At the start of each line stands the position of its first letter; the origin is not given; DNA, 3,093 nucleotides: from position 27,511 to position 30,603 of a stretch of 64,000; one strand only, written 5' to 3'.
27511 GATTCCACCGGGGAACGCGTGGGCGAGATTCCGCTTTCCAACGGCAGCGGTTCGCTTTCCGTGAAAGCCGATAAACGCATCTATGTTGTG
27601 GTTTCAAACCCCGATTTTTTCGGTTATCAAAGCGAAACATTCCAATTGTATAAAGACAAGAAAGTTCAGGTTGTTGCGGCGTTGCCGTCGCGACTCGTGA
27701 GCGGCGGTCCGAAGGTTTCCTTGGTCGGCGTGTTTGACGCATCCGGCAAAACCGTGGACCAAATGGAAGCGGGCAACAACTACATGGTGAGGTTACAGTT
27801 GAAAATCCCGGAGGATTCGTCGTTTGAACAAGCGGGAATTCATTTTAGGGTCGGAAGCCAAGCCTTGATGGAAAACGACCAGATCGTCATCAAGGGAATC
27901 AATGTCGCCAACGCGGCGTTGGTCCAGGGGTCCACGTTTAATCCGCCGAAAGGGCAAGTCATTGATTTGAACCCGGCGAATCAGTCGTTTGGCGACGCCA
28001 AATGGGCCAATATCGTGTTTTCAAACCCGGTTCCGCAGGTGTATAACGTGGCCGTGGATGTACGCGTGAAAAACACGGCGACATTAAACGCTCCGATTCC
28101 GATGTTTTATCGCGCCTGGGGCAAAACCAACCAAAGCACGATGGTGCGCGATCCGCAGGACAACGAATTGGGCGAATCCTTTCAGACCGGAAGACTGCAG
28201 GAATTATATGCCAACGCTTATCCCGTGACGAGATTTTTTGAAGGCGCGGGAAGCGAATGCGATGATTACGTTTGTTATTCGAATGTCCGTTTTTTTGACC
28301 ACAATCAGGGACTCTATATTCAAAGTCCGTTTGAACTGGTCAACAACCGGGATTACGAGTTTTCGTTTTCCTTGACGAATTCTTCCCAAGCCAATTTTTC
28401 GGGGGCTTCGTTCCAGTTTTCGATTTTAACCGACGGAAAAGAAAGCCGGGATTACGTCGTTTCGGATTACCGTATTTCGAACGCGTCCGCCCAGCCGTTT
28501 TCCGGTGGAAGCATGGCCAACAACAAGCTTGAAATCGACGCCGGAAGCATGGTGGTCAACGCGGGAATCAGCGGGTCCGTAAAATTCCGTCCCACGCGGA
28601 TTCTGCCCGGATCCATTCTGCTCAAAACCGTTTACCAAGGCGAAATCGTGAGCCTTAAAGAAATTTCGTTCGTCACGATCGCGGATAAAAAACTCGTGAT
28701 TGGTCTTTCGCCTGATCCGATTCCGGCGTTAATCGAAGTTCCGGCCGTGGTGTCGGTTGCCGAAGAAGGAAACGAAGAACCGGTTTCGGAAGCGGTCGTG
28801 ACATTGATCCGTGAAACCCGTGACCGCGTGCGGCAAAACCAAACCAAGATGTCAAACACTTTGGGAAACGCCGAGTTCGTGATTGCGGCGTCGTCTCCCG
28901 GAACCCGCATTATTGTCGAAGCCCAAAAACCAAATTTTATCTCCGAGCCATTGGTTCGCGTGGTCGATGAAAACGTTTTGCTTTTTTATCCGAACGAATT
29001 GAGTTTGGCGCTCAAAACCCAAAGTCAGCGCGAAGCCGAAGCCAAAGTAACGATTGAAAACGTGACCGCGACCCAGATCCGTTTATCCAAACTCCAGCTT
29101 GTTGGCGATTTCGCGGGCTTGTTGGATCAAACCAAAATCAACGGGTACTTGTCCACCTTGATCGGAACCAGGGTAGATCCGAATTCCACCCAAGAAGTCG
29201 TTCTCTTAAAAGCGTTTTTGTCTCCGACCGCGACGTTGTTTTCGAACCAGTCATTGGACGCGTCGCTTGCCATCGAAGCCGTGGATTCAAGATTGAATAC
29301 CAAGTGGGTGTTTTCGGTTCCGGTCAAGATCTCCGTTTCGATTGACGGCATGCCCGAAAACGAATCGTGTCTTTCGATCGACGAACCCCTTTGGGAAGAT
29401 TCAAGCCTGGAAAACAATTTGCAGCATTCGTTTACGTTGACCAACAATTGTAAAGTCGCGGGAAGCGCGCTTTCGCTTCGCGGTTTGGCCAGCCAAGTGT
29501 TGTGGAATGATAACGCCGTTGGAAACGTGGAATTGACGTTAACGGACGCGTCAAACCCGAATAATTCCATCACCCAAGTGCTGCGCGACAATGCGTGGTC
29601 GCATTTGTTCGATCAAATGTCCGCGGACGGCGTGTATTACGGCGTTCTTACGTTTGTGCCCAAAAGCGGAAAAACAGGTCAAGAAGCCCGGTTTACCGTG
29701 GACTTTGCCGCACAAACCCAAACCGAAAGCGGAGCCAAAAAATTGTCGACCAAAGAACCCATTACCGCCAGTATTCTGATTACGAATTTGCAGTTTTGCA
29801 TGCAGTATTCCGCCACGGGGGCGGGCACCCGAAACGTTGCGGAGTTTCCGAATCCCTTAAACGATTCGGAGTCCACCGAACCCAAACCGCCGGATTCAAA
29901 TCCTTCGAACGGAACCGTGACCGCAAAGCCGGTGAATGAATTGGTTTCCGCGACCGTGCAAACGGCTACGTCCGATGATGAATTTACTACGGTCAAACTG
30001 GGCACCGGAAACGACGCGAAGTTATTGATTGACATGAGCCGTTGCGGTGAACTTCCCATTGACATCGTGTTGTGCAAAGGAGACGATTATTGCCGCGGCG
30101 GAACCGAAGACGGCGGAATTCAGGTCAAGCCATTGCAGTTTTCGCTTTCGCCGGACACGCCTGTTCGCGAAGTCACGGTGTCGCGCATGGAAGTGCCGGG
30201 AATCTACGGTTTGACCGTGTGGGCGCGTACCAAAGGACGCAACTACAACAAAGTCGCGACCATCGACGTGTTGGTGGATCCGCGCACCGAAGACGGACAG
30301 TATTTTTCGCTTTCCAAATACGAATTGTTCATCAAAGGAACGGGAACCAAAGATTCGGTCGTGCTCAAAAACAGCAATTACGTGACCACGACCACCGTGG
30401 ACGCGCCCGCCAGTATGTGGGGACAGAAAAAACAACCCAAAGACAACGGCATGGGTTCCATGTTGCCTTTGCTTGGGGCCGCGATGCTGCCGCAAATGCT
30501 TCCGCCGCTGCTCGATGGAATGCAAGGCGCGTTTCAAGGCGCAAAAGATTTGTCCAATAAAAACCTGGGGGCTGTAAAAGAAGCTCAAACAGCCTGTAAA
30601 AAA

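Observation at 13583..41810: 28-kb tandem array of a two-module (A/B) giant envelope protein family: two split A+B operons and two A-B fusions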

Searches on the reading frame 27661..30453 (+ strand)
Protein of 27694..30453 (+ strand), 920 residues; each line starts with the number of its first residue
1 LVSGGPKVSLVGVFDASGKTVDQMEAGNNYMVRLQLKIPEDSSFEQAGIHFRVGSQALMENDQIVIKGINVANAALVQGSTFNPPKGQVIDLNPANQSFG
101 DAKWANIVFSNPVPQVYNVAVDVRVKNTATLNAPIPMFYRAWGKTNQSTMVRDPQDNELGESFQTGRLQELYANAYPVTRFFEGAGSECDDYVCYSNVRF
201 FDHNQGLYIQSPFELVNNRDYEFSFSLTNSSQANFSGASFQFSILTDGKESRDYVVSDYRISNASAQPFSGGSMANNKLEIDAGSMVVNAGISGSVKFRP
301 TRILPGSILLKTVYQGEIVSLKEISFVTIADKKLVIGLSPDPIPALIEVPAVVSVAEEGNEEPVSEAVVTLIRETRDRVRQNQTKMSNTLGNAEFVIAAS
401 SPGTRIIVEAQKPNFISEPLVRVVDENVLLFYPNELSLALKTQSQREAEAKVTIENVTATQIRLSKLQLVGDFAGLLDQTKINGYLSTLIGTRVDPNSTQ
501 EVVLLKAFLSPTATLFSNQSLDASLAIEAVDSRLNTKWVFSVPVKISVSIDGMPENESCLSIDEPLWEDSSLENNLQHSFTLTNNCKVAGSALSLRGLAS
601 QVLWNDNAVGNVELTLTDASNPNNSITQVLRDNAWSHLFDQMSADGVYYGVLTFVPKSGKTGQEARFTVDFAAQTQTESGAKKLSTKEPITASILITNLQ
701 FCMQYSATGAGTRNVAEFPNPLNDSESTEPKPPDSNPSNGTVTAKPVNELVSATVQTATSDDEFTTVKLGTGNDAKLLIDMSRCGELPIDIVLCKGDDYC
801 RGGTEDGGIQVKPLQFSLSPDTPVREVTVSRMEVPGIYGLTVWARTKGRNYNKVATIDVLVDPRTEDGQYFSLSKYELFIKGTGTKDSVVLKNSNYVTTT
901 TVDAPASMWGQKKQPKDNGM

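Call 58: search_solved_structures(query=window:27694-30453:+, max_evalue=1)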
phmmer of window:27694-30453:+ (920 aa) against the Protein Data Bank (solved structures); distinct sequences matched with E-value up to 1: 2.
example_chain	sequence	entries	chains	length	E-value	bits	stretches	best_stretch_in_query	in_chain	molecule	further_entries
7yn3_C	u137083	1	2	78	0.5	11.3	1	508-549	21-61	CcbZ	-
9dkr_C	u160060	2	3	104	0.97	10.3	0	508-549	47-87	CcbZ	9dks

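Call 81: find_homologous_proteins(query=A7, max_evalue=0.001)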
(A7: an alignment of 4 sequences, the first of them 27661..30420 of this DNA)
Query A7 (4 sequences) (920 aa, profile of the alignment): 2 proteins with E <= 0.001 among 8000 candidates.
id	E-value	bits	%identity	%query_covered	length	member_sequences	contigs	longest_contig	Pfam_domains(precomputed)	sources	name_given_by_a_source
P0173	1.8e-130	455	63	100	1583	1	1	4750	PF02369.23,PF11974.15,PF17802.8,PF13620.13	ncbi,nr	ncbi:MAG: hypothetical protein Q7R47_03170, partial [Candidatus Diapherotrites archaeon]|nr:hypothet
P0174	4.4e-30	123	33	30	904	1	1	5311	PF11974.15,PF13620.13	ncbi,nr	ncbi:MAG: hypothetical protein HYW50_03265, partial [Candidatus Diapherotrites archaeon]|nr:hypothet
